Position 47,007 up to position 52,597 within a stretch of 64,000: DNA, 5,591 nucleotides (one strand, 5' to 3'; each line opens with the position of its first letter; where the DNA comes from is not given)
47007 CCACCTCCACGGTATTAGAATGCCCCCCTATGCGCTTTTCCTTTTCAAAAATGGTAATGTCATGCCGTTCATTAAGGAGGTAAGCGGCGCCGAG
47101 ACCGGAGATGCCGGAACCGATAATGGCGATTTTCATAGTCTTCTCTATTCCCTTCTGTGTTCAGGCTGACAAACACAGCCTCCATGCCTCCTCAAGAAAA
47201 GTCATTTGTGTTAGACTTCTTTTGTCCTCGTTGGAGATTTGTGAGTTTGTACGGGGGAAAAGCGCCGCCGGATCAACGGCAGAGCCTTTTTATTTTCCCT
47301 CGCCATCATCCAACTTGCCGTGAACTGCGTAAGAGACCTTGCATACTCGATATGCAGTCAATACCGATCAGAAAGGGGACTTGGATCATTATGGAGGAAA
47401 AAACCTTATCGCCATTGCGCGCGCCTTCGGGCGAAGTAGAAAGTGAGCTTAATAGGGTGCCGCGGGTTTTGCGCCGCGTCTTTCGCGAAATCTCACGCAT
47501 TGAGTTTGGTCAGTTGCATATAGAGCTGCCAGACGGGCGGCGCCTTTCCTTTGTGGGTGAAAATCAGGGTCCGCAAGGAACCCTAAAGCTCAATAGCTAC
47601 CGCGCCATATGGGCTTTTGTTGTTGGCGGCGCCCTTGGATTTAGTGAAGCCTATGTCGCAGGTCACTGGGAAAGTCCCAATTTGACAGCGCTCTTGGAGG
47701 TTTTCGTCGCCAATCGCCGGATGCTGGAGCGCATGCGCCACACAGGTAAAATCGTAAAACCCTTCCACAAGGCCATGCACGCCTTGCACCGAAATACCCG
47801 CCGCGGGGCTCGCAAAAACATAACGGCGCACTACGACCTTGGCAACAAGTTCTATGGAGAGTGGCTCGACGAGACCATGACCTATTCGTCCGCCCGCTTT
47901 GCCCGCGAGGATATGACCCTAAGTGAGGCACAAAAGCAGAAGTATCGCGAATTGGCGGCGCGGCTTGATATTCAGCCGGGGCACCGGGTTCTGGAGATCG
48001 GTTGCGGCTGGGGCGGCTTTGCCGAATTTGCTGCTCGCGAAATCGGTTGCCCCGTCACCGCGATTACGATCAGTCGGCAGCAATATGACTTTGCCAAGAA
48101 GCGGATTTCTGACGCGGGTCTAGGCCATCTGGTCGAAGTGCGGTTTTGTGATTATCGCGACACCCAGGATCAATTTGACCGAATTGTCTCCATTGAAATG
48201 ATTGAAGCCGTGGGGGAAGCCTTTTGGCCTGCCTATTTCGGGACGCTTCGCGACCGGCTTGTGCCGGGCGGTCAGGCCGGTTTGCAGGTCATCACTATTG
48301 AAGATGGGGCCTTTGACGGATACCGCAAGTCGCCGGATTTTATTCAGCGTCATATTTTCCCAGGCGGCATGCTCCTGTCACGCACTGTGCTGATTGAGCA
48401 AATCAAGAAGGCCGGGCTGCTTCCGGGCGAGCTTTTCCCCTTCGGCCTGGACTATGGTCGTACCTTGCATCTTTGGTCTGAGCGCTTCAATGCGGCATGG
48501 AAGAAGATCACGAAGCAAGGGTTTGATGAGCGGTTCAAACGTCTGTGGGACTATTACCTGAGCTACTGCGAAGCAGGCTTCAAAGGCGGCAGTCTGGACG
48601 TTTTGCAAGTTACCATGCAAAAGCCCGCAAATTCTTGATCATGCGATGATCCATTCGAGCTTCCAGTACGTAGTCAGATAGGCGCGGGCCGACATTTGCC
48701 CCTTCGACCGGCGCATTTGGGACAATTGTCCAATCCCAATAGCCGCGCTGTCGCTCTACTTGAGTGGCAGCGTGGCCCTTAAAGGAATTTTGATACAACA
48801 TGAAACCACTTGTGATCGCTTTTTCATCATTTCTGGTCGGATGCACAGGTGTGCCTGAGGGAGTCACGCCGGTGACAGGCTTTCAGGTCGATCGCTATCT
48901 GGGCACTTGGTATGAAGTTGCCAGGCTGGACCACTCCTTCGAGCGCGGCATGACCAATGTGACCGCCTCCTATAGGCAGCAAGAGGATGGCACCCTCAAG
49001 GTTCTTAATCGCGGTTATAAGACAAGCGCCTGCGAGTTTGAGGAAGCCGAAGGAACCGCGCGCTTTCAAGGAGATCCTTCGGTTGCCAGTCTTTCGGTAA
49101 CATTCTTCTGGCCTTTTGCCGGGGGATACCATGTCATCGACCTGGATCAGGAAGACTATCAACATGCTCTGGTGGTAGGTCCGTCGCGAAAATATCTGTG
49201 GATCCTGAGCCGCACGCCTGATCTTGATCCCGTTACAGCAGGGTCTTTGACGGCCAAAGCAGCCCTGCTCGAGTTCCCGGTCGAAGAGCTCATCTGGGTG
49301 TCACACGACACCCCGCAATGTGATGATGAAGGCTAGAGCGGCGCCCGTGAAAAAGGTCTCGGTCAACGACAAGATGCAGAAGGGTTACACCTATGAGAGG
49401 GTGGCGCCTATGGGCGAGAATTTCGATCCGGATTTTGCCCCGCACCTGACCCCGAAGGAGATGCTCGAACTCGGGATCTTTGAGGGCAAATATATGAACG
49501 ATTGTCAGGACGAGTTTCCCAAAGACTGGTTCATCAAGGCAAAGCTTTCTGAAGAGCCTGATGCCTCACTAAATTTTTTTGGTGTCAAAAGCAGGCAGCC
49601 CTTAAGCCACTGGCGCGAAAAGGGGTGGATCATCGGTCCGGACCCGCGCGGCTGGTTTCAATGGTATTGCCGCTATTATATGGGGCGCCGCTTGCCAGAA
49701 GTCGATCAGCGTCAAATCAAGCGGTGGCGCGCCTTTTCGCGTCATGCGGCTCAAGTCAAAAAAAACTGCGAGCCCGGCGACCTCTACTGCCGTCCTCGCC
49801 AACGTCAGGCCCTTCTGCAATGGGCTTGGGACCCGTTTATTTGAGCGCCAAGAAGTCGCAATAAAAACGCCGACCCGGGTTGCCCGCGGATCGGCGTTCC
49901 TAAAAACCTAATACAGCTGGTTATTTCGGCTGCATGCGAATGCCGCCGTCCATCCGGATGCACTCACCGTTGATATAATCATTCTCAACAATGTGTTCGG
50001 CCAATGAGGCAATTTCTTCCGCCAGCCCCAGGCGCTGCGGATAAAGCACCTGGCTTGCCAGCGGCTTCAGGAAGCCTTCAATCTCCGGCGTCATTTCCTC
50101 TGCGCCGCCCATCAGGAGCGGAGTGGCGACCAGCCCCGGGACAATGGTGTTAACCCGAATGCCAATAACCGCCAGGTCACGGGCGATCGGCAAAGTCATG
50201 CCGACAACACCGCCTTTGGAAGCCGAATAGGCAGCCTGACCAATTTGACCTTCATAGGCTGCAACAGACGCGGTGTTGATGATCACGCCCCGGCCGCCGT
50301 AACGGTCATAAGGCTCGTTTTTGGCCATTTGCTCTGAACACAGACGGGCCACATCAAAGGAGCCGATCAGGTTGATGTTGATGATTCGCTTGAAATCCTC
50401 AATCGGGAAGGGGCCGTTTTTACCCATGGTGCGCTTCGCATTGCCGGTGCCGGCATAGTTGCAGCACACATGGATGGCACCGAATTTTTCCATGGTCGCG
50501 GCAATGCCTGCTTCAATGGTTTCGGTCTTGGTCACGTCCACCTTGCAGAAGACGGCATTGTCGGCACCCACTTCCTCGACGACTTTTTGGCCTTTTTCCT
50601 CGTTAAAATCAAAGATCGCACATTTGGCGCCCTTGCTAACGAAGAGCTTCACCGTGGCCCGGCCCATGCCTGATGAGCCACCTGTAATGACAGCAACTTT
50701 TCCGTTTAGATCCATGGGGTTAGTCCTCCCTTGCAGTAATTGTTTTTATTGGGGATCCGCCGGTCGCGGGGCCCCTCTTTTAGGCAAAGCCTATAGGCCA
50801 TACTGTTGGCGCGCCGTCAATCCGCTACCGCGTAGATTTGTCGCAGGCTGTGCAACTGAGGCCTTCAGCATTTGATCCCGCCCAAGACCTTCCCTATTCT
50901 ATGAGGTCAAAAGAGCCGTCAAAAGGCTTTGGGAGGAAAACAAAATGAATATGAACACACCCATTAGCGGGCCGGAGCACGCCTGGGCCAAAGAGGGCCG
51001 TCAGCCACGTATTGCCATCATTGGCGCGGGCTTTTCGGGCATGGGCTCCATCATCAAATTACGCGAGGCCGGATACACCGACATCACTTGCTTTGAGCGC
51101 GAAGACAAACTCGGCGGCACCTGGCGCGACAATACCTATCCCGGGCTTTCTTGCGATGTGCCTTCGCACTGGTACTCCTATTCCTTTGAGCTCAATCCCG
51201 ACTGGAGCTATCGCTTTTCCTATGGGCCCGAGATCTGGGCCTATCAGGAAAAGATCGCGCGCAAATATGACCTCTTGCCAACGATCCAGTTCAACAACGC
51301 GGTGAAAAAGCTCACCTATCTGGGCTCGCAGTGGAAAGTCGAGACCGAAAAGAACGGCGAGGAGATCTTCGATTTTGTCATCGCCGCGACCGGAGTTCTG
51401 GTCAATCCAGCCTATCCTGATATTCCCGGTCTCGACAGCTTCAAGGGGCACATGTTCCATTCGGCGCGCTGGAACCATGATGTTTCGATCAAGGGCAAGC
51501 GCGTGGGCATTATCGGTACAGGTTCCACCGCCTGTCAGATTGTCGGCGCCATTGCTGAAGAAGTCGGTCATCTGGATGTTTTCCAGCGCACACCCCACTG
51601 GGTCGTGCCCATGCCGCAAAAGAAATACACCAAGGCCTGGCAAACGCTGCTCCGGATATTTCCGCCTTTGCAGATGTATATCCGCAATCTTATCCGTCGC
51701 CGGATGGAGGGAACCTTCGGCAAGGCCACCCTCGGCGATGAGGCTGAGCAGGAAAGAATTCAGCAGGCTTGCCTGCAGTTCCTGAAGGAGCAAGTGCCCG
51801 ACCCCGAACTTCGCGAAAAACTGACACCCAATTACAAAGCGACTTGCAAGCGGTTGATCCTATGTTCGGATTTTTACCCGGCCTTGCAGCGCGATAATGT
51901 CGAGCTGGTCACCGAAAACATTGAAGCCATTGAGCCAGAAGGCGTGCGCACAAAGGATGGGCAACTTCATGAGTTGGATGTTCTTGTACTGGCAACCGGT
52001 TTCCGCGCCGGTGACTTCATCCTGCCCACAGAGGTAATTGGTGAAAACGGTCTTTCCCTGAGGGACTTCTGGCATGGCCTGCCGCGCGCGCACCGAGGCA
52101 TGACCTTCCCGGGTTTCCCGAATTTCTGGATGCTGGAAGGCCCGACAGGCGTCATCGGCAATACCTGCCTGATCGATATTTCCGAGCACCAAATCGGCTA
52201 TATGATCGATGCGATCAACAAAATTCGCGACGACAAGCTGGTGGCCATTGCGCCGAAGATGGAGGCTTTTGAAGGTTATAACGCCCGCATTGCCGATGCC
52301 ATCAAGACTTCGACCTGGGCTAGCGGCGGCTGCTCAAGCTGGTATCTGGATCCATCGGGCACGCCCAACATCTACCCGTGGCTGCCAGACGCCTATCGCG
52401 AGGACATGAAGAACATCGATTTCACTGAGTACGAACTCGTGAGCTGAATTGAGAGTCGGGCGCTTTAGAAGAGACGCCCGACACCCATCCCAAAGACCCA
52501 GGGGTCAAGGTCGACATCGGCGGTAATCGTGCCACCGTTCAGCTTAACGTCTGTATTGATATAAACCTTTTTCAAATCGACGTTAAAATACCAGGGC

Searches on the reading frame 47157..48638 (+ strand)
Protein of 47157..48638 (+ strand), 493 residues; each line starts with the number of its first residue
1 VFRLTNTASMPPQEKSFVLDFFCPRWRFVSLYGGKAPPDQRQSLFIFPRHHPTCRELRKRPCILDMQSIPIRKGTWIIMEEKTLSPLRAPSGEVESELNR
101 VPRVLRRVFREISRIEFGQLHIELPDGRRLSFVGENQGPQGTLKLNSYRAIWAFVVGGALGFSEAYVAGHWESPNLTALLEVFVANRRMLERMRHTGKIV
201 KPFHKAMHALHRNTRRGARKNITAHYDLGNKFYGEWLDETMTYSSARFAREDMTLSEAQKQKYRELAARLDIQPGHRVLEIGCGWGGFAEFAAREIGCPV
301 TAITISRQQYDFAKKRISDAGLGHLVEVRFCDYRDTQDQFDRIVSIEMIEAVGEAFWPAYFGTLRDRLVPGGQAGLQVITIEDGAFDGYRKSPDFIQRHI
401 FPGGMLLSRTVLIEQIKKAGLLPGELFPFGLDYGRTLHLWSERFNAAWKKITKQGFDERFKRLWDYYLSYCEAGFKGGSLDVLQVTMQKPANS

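Call 20: search_protein_families(library=pfam, proteins=[window:47157-48638:+], max_evalue=0.0001)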
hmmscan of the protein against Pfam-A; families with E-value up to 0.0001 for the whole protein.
window:47157-48638:+ (493 aa): 7 families
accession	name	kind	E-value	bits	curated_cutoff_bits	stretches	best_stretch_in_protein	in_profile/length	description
PF02353.26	CMAS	-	4.2e-80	269.4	27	1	217-485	5-273/273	Mycolic acid cyclopropane synthetase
PF13649.12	Methyltransf_25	-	1.7e-12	48.3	27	1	278-372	1-97/97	Methyltransferase domain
PF13489.12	Methyltransf_23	-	6.9e-12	45.8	27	1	261-385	7-125/164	Methyltransferase domain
PF08242.18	Methyltransf_12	-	3.9e-10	40.8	30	1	279-373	1-97/98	Methyltransferase domain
PF08241.18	Methyltransf_11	-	1.9e-08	35.2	21.2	1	279-373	1-92/95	Methyltransferase domain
PF01728.25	FtsJ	-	5.3e-05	23.7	24.1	1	262-320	8-65/181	FtsJ-like methyltransferase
PF13847.12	Methyltransf_31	-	6.9e-05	23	27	0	273-353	2-88/145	Methyltransferase domain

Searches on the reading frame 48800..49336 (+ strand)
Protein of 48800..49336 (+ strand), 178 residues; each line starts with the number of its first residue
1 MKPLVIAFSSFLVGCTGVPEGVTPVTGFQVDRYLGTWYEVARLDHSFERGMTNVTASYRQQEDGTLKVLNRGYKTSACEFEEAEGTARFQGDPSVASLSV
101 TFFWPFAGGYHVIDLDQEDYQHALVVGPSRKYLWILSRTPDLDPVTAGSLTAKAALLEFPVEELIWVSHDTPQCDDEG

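Call 20: search_protein_families(library=pfam, proteins=[window:48800-49336:+], max_evalue=0.0001)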
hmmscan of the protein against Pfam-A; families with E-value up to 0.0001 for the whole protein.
window:48800-49336:+ (178 aa): 1 family
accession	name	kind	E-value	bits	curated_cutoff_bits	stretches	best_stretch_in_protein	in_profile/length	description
PF08212.18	Lipocalin_2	-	4.1e-38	131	24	1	29-168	2-145/146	Lipocalin-like domain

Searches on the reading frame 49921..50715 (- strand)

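Call 20: search_protein_families(library=pfam, proteins=[window:49921-50715:-], max_evalue=0.0001)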
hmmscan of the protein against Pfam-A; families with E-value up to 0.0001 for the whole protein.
window:49921-50715:- (264 aa): 3 families
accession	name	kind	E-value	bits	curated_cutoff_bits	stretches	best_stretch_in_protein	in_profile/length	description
PF00106.31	adh_short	-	2e-45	155.1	26.6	1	6-202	1-188/195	short chain dehydrogenase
PF13561.12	adh_short_C2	-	3.1e-40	138.7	27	1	15-259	6-235/236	Enoyl-(Acyl carrier protein) reductase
PF08659.16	KR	-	3.9e-06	27.3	22.6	1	9-166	4-152/180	KR domain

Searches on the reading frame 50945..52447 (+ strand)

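Call 22: search_protein_families(library=pfam, proteins=[window:50945-52447:+], max_evalue=0.0001)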
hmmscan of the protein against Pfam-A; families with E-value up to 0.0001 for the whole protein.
window:50945-52447:+ (500 aa): 7 families
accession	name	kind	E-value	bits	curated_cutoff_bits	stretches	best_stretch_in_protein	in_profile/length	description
PF00743.25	FMO-like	-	7.5e-28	97.7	22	1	22-236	3-234/532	Flavin-binding monooxygenase-like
PF13738.12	Pyr_redox_3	-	2.8e-13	50.2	30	1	25-222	2-202/305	Pyridine nucleotide-disulphide oxidoreductase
PF07992.20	Pyr_redox_2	-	2.5e-11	44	26.1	1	22-226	2-183/291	Pyridine nucleotide-disulphide oxidoreductase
PF01266.30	DAO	-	6.4e-11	42.8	27.9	0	22-64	1-43/353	FAD dependent oxidoreductase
PF13450.12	NAD_binding_8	-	6.6e-11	42.8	21.9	1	25-78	1-53/68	NAD(P)-binding Rossmann-like domain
PF13454.12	NAD_binding_9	-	1.2e-06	29.1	21.8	0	24-75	1-56/155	FAD-NAD(P)-binding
PF13434.12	Lys_Orn_oxgnase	-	9.6e-06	25.4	21.3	0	111-211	108-215/339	L-lysine 6-monooxygenase/L-ornithine 5-monooxygenase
